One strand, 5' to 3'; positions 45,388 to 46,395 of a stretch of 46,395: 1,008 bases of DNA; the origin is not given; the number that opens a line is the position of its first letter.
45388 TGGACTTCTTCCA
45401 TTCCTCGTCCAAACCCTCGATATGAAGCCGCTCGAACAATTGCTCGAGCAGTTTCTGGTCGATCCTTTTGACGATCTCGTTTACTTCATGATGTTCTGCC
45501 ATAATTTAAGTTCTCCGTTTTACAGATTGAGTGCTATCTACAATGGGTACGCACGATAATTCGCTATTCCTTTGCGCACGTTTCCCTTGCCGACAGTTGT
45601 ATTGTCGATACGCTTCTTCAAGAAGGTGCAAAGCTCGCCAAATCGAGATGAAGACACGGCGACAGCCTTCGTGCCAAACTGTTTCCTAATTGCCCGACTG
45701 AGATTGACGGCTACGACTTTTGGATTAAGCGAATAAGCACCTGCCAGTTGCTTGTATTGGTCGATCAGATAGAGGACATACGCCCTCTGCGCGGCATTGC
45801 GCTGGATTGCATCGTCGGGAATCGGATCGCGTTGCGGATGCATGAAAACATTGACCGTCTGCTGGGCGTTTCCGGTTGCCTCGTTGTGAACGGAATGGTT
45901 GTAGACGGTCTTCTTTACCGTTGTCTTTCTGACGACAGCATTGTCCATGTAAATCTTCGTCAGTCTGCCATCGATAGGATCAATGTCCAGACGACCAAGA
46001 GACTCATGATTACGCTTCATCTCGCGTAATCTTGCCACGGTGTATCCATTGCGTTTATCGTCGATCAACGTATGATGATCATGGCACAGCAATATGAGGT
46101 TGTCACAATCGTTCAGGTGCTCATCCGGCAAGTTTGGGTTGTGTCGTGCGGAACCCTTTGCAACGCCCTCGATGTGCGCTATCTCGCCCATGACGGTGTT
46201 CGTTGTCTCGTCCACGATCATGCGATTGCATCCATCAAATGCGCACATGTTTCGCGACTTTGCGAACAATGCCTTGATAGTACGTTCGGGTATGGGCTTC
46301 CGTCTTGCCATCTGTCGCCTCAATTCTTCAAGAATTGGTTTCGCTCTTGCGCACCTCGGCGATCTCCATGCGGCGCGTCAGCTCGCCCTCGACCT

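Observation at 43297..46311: Low-GC three-gene cassette (HNH nuclease domain protein plus two unknown proteins) with its own terminator: candidate novel defence/exclusion system carried as phage cargo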

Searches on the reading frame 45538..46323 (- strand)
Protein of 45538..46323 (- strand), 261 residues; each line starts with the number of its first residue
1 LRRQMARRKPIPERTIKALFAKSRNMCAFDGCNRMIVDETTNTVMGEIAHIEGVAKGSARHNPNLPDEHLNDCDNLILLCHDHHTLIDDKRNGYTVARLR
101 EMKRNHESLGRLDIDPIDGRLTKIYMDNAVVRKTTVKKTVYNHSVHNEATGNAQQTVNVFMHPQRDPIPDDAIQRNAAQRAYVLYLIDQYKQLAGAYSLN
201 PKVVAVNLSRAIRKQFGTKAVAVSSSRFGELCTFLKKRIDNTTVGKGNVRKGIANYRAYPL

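Call 4: search_protein_families(library=pfam, proteins=[window:45538-46323:-], max_evalue=1)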
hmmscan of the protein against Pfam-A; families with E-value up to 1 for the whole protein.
window:45538-46323:- (261 aa): 1 family
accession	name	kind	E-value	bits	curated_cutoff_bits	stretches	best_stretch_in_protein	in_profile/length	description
PF13391.12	HNH_2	-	5.9e-06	26.5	21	1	27-89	1-60/66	HNH endonuclease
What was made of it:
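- On HNH endonuclease (PF13391 HNH_2): HNH_2 at E=5.9e-6, above the gathering cut-off (call 4).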

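Call 5: search_protein_families(library=padloc, proteins=[window:45538-46323:-], max_evalue=1)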
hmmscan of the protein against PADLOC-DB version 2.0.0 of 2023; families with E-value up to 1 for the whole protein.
window:45538-46323:- (261 aa): 16 families
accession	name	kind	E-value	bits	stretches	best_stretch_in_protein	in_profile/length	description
PDLC04772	PDC-M68A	-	9.6e-30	102.4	1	5-108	1-106/253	-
PDLC00739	Effector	-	2.9e-26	90.7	1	6-109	3-110/378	Endonuclease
PDLC00746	Effector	-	1.1e-25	88.5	1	9-109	15-118/389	Endonuclease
PDLC01997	SAVED1--SAVED_HNH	-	1.2e-23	82.2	1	7-109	2-106/368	-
PDLC00747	Effector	-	2.9e-21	74.1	1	7-108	8-117/373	Endonuclease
PDLC00749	Effector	-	1.2e-20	71.9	1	3-108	8-118/395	Endonuclease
PDLC00406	SduA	-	3.3e-17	61.5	1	8-107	15-113/326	DUF4263 domain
PDLC00751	Effector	-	3.3e-17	60.7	1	6-156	126-282/530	Endonuclease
PDLC01998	SAVED1--SAVED_HNH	-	2.2e-12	44.5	1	7-107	110-214/506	-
PDLC00738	Effector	-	2.9e-11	40.8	1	3-109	139-249/529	Endonuclease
PDLC02000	Effector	-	7.4e-11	39.5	1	3-110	138-249/524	SAVED1--SAVED_HNH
PDLC04773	PDC-M68A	-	1.1e-10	39.9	1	68-108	4-44/200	-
PDLC00743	Effector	-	1.5e-10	38.8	1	19-108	11-105/384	Endonuclease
PDLC00742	Effector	-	1.5e-10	38.4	1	7-105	117-219/527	Endonuclease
PDLC00740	Effector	-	1.2e-08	32.2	1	25-111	30-121/391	Endonuclease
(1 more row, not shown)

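Call 6: search_protein_families(library=phrogs, proteins=[window:45538-46323:-], max_evalue=0.01)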
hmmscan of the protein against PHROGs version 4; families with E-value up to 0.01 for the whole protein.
window:45538-46323:- (261 aa): 5 families
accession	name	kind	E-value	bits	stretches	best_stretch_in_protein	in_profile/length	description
phrog_37652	-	unknown function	5.9e-12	46.6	1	5-106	1-98/253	-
phrog_34329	-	unknown function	1.8e-10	41.7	1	11-108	8-112/368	-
phrog_21516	-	unknown function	5.3e-09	37.2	1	24-108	10-99/252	-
phrog_29098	-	unknown function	0.0033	17.4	1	13-107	11-110/486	-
phrog_740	-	DNA, RNA and nucleotide metabolism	0.0071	16.4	1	4-94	17-91/332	HNH endonuclease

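Call 7: search_protein_families(library=ncbifam, proteins=[window:45538-46323:-], max_evalue=1)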
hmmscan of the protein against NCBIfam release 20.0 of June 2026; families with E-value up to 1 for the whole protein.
window:45538-46323:- (261 aa): 0 families

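Call 33: find_homologous_proteins(query=window:45538-46311:-)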
Query window:45538-46311:- (257 aa): 21 proteins with E <= 0.001 among 461 candidates.
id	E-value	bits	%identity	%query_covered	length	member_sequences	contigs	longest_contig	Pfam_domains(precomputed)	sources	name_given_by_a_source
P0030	4.2e-170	582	100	100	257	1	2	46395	PF13391.13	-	-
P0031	2.4e-137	474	80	100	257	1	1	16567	-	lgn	-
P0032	6.9e-136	470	79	100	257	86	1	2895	-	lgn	-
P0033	1.3e-135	469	79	100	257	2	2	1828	-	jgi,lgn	-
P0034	2.9e-133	461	78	100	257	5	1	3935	-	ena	-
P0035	7.2e-132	456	77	100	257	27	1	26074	-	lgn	-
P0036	1.1e-111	390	76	88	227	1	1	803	-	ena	-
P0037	1.6e-111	390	76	88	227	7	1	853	-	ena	-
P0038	3.3e-93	330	58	100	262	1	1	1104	-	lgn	-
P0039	3.3e-90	320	58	99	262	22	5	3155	PF13391.13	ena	-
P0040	1.5e-87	311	55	99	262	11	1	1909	-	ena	-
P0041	8.2e-86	306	62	88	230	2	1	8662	-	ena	-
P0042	2.4e-76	275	75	63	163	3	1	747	-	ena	-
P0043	4.7e-75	270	68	75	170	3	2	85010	-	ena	-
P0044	4.6e-39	153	37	97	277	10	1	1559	-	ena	-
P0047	1.6e-24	105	44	52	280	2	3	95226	-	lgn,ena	-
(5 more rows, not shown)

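Call 34: find_encoding_contigs(protein=P0035, flank=10000, max_places=2)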
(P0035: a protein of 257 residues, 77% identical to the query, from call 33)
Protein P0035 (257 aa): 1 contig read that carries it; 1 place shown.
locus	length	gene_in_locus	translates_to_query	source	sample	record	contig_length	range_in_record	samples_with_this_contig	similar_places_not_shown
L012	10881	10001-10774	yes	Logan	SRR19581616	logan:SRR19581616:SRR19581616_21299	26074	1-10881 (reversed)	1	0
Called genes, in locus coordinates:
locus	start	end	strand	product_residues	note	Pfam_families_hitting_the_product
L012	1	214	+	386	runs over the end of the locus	PF17761:DUF1016_N, PF06250:YhcG_C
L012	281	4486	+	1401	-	-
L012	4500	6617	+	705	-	-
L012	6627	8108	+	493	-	PF20442:BrxL_N, PF13337:BrxL_ATPase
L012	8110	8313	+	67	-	-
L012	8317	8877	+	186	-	-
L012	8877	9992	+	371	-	PF00266:Aminotran_5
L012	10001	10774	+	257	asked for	-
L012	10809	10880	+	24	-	?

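Call 35: find_encoding_contigs(protein=P0043, flank=8000, max_places=2)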
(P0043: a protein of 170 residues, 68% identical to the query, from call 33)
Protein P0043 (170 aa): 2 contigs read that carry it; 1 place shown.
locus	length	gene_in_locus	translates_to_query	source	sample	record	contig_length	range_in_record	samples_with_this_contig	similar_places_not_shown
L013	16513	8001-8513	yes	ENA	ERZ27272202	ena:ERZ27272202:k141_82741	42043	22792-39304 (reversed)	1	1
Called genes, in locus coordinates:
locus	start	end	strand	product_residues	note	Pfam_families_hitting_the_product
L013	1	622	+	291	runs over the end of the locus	PF01261:AP_endonuc_2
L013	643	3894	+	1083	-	PF25788:Ig_Rha78A_N, PF08531:Bac_rhamnosid_N, PF05592:Bac_rhamnosid, PF17389:Bac_rhamnosid6H, PF22422:MGH1-like_GH (faint), PF17390:Bac_rhamnosid_C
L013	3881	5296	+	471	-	PF00392:GntR, PF00155:Aminotran_1_2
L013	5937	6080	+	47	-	-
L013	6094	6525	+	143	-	PF11149:DUF2924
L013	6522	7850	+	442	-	PF00239:Resolvase, PF07508:Recombinase, PF13408:Zn_ribbon_recom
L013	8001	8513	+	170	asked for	-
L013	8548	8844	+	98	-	-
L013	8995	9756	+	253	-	-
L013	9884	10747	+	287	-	-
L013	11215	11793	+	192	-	-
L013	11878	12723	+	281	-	PF12684:DUF3799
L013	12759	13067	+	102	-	PF13479:AAA_24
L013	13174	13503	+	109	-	PF13479:AAA_24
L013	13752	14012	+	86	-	PF05037:DUF669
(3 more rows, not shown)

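Call 36: find_encoding_contigs(protein=P0047, flank=8000, max_places=2)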
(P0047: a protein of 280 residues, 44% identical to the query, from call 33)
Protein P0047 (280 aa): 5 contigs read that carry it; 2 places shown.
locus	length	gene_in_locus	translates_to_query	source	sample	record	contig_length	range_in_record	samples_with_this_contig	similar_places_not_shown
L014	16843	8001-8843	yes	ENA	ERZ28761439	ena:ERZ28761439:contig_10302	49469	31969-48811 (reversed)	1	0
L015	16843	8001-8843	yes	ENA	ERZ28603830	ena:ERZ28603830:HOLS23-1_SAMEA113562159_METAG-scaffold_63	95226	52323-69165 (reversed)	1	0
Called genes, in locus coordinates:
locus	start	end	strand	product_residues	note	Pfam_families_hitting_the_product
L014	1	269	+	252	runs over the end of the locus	PF02498:Bro-N, PF03374:ANT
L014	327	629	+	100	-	-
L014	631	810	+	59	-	-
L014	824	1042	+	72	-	-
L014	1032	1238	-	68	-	-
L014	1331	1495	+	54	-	-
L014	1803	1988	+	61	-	-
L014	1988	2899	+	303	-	PF09588:YqaJ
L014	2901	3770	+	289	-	PF03837:RecT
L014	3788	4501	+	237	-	-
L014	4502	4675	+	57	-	-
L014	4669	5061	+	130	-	PF05866:RusA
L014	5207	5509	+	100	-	-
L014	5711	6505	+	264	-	PF01171:ATP_bind_3 (faint), PF01507:PAPS_reduct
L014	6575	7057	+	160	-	PF05263:DUF722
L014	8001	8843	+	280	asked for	-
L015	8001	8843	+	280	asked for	-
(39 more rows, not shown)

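Call 74: search_protein_families(library=padloc, proteins=[L012:281-4486:+, L012:4500-6617:+, L012:6627-8108:+], max_evalue=0.001)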
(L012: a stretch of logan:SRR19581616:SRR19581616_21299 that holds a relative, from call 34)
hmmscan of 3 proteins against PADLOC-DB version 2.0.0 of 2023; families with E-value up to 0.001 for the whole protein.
L012:281-4486:+ (1401 aa): 16 families
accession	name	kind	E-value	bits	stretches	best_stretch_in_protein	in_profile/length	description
PDLC02480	BrxC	-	2.6e-287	954.1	1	5-1400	3-1388/1389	BrxC-PglY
PDLC02485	BrxC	-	9e-59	197.1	2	5-510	4-499/1376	BrxC-PglY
PDLC02475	BrxC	-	5.7e-46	154.7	2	5-506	5-500/937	BrxC-PglY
PDLC02477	BrxC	-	1e-30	104.2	2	24-573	19-569/1419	BrxC-PglY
PDLC02472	BrxC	-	5.8e-30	101.9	1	29-536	24-519/1123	BrxC-PglY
PDLC02490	BrxC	-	8.8e-22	75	1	44-525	42-510/1133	BrxC-PglY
PDLC02779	SspC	-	1.5e-18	64.1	2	207-441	140-382/1054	SspC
PDLC02781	SspC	-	1.7e-15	53.9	1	226-441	153-374/1104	SspC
PDLC02780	SspC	-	2e-15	53.9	2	233-438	150-354/1045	SspC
PDLC02772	SspC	-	3.6e-12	43.1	1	217-438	143-376/1123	SspC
PDLC02775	SspC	-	4e-12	42.7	1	236-490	180-440/1064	SspC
PDLC02774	SspC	-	1.9e-08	30.6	1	231-437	139-351/1065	SspC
PDLC02770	SspC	-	3.5e-06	23.4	0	38-86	29-78/1047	SspC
PDLC02778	SspC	-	3.8e-06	22.9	0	225-501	144-426/1053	SspC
PDLC02776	SspC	-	3.4e-05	19.8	0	247-421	122-300/1039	SspC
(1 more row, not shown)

L012:4500-6617:+ (705 aa): 5 families
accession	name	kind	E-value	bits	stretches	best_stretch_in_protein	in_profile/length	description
PDLC02550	PglZ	-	1.8e-77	259.5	1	2-681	2-687/700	PglZ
PDLC02554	PglZ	-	6.3e-23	79.1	1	415-666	393-644/749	PglZ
PDLC02544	PglZ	-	5.9e-13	46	1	395-669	409-673/772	PglZ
PDLC02542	PglZ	-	1.8e-05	21.1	1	471-669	509-701/797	PglZ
PDLC02547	PglZ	-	4.9e-05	19.7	1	625-670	689-733/855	PglZ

L012:6627-8108:+ (493 aa): 5 families
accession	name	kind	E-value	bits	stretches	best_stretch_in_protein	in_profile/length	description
PDLC02505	BrxL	-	2e-207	687.8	1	5-486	7-480/482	BrxL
PDLC02506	BrxL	-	1.4e-69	233.1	1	5-479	11-470/680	BrxL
PDLC02508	BrxL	-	2.7e-65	218.9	1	5-479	7-464/698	BrxL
PDLC02507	BrxL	-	2.2e-45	153.4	1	27-470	39-465/482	BrxL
PDLC02509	BrxL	-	3e-35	119.8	1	160-477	201-514/535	BrxL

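Call 98: search_dna_similar(query=window:45538-46311:-, collection=phages, mode=protein, max_evalue=0.001)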
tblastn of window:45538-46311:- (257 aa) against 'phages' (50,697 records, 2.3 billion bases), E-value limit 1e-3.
Records with a match: 5; places in all: 5; records where one place covers at least 80% of the query: 0.
Best place of each record, by identity: <60% 5.
By first word of the organism name: Yersinia 2; Vibrio 1; Enterobacteria 1; Bacteriophage 1.
By host as written in the record: Yersinia enterocolitica 2; Vibrio cyclitrophicus 10N.222.45.E8 1; Escherichia coli 1; - 1.
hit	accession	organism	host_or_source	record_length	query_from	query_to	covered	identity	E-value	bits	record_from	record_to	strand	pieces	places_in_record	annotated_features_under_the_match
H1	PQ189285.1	Vibrio phage 10N.222.45.E8_PE002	Vibrio cyclitrophicus 10N.222.45.E8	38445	3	103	39%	36.0%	9e-5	49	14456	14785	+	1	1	hypothetical protein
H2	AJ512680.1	Enterobacteria phage P2-EC46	Escherichia coli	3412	4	103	39%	36.1%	1e-8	61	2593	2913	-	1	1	putative lysogenic conversion protein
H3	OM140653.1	Yersinia phage vB_YenM_31.17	Yersinia enterocolitica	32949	3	109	42%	28.6%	4e-5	50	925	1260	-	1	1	hypothetical protein | lysogenenic conversion protein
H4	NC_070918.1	Yersinia phage vB_YenM_31.17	Yersinia enterocolitica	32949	3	109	42%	28.6%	4e-5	50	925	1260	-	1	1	hypothetical protein | lysogenenic conversion protein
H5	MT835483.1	Bacteriophage sp.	human fecal samples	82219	7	103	38%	27.7%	3e-4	48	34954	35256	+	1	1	record has no annotation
